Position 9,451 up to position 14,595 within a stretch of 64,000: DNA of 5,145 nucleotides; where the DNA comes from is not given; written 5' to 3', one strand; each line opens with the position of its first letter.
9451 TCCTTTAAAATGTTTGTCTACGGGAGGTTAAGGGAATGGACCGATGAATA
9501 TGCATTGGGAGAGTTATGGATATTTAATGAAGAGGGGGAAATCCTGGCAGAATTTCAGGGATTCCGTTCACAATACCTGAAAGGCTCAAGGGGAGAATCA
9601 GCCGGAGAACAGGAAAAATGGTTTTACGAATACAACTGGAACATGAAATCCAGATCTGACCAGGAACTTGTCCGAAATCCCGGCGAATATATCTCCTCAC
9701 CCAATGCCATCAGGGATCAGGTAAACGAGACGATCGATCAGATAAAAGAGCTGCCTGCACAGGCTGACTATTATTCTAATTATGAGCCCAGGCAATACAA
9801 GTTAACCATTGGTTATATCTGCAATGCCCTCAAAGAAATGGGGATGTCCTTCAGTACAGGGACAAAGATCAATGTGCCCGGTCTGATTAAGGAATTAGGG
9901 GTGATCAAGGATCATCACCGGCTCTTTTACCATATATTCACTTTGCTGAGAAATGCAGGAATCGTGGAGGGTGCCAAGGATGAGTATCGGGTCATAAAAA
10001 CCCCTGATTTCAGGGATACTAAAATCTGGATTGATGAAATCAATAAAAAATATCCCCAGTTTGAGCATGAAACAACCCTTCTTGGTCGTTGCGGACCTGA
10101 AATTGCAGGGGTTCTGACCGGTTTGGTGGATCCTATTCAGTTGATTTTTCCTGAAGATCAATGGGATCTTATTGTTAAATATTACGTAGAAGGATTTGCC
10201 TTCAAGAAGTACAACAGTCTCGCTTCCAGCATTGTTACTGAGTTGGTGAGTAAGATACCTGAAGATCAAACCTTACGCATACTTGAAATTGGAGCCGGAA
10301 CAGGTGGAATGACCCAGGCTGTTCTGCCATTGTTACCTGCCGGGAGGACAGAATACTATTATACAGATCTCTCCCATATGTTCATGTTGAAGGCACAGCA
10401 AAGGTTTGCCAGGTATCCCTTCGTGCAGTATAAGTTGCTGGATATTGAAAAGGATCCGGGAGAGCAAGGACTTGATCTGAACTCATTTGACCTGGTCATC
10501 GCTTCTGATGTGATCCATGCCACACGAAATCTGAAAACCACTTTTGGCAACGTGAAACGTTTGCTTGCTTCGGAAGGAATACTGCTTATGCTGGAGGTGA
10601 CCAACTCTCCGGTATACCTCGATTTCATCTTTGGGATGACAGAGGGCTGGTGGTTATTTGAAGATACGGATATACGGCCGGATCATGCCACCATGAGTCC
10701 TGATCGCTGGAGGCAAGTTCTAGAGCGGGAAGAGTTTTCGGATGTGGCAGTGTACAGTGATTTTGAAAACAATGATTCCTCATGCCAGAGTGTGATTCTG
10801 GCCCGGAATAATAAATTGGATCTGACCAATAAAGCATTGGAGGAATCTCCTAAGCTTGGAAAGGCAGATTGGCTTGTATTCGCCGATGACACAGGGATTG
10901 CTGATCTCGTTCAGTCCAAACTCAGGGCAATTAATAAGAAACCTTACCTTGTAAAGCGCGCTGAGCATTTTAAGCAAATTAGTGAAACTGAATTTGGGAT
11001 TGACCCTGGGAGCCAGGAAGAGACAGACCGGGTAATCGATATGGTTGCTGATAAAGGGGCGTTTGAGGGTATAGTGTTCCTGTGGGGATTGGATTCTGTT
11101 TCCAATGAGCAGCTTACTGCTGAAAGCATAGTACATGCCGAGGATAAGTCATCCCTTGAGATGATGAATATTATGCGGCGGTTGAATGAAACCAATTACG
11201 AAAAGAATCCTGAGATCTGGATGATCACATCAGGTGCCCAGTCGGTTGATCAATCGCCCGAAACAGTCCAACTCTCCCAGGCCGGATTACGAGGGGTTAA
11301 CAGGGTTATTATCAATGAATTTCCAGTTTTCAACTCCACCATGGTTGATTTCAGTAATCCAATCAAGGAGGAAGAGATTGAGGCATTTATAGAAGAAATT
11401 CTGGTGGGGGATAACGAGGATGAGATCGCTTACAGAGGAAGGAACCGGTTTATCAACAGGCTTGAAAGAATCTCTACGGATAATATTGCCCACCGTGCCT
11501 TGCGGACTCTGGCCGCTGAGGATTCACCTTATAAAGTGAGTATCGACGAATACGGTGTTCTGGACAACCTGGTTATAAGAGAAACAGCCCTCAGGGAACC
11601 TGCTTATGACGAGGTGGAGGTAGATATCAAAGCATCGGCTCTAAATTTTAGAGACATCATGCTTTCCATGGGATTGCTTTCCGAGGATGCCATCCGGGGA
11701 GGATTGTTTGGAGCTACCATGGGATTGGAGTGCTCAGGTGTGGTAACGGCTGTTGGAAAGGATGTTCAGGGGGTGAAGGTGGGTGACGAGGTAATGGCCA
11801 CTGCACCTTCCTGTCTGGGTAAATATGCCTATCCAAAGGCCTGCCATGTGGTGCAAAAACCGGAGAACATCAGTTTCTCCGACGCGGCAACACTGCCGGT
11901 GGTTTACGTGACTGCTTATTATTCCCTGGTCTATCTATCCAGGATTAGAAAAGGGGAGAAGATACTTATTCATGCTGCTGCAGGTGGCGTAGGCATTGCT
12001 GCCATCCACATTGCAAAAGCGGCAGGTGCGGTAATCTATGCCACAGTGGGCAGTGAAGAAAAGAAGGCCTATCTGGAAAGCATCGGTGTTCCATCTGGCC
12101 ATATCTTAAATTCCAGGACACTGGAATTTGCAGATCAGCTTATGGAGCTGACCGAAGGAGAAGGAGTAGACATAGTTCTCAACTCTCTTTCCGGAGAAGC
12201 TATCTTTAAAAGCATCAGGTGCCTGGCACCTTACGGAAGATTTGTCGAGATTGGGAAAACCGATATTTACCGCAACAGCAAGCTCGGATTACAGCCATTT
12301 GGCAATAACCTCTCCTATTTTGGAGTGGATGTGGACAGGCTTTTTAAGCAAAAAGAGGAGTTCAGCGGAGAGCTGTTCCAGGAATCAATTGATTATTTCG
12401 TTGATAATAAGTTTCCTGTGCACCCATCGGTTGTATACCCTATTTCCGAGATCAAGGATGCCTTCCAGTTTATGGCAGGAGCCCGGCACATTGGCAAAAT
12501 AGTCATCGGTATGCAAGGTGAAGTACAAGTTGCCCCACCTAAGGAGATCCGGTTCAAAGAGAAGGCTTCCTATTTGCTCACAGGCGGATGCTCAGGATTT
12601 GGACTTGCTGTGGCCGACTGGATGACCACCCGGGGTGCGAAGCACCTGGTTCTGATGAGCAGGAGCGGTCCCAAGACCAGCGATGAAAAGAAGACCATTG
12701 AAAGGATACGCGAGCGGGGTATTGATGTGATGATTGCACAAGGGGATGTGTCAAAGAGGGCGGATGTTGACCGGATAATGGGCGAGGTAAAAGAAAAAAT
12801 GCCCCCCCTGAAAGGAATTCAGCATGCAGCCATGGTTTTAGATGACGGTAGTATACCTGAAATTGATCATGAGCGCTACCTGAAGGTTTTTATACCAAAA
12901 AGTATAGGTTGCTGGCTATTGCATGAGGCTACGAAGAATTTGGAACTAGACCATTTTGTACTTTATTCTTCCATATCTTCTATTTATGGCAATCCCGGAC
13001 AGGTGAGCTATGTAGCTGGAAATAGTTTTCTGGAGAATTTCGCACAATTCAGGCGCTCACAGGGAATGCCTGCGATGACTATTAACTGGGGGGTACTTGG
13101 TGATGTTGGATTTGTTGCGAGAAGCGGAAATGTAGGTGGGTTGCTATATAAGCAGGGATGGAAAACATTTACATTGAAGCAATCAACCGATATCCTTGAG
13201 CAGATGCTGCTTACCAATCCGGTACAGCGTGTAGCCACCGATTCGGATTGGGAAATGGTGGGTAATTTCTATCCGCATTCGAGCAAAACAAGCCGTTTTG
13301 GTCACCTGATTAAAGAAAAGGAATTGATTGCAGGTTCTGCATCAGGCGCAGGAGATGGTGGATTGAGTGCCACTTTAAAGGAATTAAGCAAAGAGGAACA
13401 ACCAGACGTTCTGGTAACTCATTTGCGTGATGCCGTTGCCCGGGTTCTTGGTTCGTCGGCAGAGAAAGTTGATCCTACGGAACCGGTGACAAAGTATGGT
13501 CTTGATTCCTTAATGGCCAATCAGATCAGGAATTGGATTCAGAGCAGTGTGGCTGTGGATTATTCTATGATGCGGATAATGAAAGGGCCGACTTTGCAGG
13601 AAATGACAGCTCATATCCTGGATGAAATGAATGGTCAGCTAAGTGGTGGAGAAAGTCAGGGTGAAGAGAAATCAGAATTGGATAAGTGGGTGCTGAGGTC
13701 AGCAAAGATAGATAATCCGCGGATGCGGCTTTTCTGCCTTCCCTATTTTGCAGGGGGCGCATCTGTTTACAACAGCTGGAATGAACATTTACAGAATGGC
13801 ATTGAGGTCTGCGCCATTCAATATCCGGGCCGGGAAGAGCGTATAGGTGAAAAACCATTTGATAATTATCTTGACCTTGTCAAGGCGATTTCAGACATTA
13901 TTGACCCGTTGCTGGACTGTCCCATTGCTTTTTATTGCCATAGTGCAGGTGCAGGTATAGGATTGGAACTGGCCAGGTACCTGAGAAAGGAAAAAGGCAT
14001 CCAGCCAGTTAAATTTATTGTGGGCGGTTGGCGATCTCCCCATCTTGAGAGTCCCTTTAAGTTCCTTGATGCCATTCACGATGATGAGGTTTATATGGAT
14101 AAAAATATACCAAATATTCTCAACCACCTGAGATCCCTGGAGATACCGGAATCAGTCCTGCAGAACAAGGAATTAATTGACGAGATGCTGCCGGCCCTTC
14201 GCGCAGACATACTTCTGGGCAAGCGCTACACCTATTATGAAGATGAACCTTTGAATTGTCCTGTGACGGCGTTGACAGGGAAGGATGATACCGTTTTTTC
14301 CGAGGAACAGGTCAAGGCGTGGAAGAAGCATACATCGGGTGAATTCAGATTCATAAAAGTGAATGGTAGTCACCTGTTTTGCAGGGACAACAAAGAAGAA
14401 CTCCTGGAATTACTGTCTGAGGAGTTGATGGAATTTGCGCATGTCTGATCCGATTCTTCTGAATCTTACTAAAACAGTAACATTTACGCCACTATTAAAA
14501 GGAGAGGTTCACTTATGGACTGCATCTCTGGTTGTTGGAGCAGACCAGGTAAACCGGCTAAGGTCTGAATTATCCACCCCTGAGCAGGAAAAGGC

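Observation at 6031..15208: Orphan two-gene cassette: a metazoan-FAS / HR-PKS-like megasynthase (KS-AT-DH-CMeT-psiKR-ER-KR-ACP-TE) coupled to its own Sfp-type PPTase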

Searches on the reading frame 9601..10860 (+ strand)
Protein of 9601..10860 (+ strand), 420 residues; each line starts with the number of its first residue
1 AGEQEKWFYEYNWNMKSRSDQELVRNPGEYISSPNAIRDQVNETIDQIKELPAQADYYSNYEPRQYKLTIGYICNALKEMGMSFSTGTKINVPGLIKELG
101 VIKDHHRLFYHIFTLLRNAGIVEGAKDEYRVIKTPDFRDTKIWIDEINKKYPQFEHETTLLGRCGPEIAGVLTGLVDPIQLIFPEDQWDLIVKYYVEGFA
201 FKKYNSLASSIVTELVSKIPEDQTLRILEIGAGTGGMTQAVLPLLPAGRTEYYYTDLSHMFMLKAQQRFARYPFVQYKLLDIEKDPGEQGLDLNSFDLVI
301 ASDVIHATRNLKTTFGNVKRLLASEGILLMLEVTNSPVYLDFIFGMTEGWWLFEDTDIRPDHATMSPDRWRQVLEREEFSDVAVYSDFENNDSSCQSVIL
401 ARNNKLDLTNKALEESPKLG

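Call 30: search_solved_structures(query=window:9601-10860:+, max_evalue=0.001, show_alignments=4)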
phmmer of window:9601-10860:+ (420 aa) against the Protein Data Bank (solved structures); distinct sequences matched with E-value up to 0.001: 20.
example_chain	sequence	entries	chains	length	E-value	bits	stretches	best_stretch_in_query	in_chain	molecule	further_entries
5thy_A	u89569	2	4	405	1.3e-72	248.1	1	30-401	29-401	CurJ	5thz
5mpt_A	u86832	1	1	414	3.4e-48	167.7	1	55-401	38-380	Citrinin polyketide synthase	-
6cca_A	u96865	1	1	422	1.2e-44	156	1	77-406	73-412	DisA protein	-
6d6y_A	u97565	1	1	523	3.1e-39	138.2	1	71-404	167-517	AprA Methyltransferase 2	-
6kjg_A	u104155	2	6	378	1.5e-33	119.5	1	139-399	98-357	Dual-functional monooxygenase/methyltransferase psoF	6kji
7dmb_A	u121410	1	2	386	5.1e-32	114.4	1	210-381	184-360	Putative methyltransferase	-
7cpx_A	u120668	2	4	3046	1.9e-30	109.2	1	158-383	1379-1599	Lovastatin nonaketide synthase, polyketide synthase component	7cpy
9xyq_A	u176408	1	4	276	1.5e-05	27.2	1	221-369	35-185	juvenile hormone acid methyltransferase JHAMT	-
9xyo_A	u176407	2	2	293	1.8e-05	27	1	221-369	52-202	juvenile hormone acid methyltransferase | juvenile hormone acid methyltransferase JHAMT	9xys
9fcq_A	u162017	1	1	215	4.2e-05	25.7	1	206-338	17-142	SAM-dependent methyltransferase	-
9fce_A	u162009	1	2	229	4.7e-05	25.6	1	211-342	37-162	SAM dependent methyltransferase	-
7ebs_A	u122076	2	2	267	0.00011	24.4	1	212-374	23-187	Juvenile hormone acid methyltransferase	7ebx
7ec0_A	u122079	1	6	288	0.00013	24.2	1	212-374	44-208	Juvenile hormone acid methyltransferase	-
7ejb_A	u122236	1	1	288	0.00013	24.2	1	212-374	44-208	Juvenile hormone acid methyltransferase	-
9fcy_A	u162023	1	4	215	0.00017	23.7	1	206-338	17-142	SAM-dependent methyltransferase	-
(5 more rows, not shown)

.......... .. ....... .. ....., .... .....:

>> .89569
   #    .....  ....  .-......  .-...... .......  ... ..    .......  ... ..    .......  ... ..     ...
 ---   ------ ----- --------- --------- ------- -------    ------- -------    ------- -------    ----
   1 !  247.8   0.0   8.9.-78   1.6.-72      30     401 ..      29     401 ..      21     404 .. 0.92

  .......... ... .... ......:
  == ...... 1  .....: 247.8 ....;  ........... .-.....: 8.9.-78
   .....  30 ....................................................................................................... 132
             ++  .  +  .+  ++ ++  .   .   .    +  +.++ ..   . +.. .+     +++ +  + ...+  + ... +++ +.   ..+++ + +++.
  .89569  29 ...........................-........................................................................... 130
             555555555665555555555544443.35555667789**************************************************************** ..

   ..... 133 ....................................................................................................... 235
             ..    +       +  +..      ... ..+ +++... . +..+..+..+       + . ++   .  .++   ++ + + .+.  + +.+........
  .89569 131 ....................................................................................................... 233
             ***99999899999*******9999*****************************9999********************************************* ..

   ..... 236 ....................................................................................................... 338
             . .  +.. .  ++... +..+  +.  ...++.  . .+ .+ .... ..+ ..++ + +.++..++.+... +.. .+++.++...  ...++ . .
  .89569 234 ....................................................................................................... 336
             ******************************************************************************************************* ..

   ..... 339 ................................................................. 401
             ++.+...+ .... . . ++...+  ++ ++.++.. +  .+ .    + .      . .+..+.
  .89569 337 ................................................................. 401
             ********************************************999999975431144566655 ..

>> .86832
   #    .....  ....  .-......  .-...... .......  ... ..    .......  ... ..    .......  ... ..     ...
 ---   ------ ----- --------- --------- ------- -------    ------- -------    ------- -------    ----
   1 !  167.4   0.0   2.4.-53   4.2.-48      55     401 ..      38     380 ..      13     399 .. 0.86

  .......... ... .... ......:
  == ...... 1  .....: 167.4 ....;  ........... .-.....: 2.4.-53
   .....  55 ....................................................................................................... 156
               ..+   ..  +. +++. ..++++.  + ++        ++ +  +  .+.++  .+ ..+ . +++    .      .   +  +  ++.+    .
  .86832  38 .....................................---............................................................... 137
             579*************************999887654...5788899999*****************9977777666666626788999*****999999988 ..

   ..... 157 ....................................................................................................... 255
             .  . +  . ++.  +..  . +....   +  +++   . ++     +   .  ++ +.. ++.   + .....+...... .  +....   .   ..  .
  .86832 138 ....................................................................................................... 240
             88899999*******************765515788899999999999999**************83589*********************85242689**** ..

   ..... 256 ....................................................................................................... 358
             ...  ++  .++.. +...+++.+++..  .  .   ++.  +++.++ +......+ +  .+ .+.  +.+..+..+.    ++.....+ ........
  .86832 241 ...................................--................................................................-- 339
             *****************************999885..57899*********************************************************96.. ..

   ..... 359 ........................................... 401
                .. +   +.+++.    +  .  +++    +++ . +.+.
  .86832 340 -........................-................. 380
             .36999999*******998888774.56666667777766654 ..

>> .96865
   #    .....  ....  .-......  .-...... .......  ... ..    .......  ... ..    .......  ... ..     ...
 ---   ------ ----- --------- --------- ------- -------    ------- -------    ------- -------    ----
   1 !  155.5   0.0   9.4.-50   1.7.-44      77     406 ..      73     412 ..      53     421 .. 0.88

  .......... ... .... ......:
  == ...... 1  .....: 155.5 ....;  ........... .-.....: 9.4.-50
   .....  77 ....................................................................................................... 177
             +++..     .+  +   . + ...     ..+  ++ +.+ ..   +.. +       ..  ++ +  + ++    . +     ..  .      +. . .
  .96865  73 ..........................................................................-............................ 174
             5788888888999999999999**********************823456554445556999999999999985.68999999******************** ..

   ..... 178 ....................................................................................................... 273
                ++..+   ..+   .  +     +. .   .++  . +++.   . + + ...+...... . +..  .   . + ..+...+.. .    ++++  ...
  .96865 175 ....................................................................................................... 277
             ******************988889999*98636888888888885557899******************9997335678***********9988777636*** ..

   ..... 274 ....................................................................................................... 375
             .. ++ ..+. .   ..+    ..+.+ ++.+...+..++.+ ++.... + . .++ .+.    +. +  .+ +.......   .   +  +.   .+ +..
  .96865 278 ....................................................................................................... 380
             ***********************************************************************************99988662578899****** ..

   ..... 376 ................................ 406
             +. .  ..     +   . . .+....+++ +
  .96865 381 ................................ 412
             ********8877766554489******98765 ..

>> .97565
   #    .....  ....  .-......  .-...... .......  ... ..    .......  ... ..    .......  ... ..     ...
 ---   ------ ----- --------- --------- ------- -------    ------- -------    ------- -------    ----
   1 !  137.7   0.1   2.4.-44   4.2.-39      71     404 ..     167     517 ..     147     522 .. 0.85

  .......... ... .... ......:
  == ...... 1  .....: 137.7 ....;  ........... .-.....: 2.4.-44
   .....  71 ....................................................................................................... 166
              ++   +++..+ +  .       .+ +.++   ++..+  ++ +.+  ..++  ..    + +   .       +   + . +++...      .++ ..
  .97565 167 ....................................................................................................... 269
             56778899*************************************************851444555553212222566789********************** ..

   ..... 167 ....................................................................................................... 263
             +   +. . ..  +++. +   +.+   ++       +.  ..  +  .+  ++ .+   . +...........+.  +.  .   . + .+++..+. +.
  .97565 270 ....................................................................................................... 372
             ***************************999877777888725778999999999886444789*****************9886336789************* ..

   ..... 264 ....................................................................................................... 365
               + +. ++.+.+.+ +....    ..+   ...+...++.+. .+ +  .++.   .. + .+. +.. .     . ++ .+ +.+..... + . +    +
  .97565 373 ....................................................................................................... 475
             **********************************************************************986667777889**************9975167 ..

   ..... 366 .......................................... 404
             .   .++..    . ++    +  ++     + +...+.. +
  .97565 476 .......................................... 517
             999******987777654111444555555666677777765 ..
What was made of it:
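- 9718..10800 (+): C-methyltransferase domain (lid plus class I core). It has the SAM motif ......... and the His1496-Glu1522 dyad. CurJ C-MT is the best PDB hit at 248 bits, with the HAT and L-x-L-E motifs aligned (call 30).
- Closest known: CurJ module of the curacin cis-AT PKS. Same: The SAM motif, the His-Glu dyad and the EGWW motif are all aligned (call 30).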

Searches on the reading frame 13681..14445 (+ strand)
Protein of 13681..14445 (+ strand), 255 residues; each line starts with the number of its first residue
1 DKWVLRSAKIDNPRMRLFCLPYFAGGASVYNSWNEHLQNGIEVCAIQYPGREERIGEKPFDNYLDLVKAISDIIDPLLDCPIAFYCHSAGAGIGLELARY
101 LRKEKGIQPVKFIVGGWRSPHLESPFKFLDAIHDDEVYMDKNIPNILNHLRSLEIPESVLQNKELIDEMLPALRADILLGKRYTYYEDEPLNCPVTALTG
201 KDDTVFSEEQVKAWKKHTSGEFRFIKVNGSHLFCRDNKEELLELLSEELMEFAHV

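Call 43: search_solved_structures(query=window:13681-14445:+, max_evalue=0.01, show_alignments=1)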
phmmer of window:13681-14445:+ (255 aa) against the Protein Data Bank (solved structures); distinct sequences matched with E-value up to 0.01: 14.
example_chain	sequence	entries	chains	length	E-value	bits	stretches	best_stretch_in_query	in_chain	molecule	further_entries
3fla_A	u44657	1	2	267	2.8e-32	115.5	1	1-249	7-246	RifR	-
3flb_A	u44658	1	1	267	7.3e-32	114.1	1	1-249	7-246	RifR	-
3qmw_A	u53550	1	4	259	1.1e-31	113.6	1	15-243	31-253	Thioesterase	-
3qmv_A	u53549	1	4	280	1.4e-31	113.2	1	15-243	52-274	Thioesterase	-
6vap_A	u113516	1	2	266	2.7e-31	112.3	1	3-250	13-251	Thioesterase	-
9pc6_A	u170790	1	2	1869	1.7e-30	109.7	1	1-249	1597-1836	6-deoxyerythronolide-B synthase,RifR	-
4xjv_A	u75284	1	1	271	2.3e-20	76.5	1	14-241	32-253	S-acyl fatty acid synthase thioesterase, medium chain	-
7e3z_A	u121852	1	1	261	9.6e-20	74.4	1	16-236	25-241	thioesterase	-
6fvj_A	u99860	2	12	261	1.8e-17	67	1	16-250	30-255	Thioesterase | Probable thioesterase TesA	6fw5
5ugz_A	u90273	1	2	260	4.8e-17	65.6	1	15-243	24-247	Putative thioesterase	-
6ba8_A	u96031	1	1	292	7.6e-16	61.6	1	16-233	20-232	Iron aquisition yersiniabactin synthesis enzyme, YbtT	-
6ba9_A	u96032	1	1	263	1.4e-15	60.7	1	16-233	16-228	Iron aquisition yersiniabactin synthesis enzyme, YbtT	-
2k2q_B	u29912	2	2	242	3e-15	59.7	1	13-245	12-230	Surfactin synthetase thioesterase subunit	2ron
6n8e_A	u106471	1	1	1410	4.2e-05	26.4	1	13-118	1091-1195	holo-ObiF1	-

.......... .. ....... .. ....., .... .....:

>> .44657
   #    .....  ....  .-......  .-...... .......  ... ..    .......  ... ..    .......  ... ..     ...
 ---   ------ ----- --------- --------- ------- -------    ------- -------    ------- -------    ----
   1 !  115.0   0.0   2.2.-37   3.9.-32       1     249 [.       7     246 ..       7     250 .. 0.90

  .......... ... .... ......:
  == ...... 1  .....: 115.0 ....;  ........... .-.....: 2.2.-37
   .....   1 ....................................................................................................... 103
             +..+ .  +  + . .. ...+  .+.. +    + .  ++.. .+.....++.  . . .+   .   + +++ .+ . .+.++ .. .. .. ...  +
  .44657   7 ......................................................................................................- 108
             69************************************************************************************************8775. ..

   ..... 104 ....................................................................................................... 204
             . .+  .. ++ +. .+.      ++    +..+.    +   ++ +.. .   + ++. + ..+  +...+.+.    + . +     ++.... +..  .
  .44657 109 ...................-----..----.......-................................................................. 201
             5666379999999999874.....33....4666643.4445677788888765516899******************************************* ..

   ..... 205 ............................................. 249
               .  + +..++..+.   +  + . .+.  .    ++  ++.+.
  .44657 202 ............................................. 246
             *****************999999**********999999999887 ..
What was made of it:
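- On Metazoan-type FAS: The TE matches TE II, not the FAS TE (call 43).
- On PKS thioesterase, type I (DEBS/Pik TE-like): DEBS appears only through the RifR part of a DEBS-RifR fusion chain (call 43).
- Closest known: Metazoan fatty acid synthase. Different: The TE is TE-II-like, not the FAS TE domain (call 43).
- Closest known: Type II thioesterases RifR and RedJ, and mammalian TE II. Same: They are the best matches to the C-terminal domain (113-115 bits for RifR and the RedJ-type TEs, 76 bits for mammalian TE II), with the Ser-Asp-His triad aligned (call 43).
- The TE triad aligns to RifR (call 43). The TE is closest to editing-type TE II enzymes (call 43), so it could proofread rather than release product.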
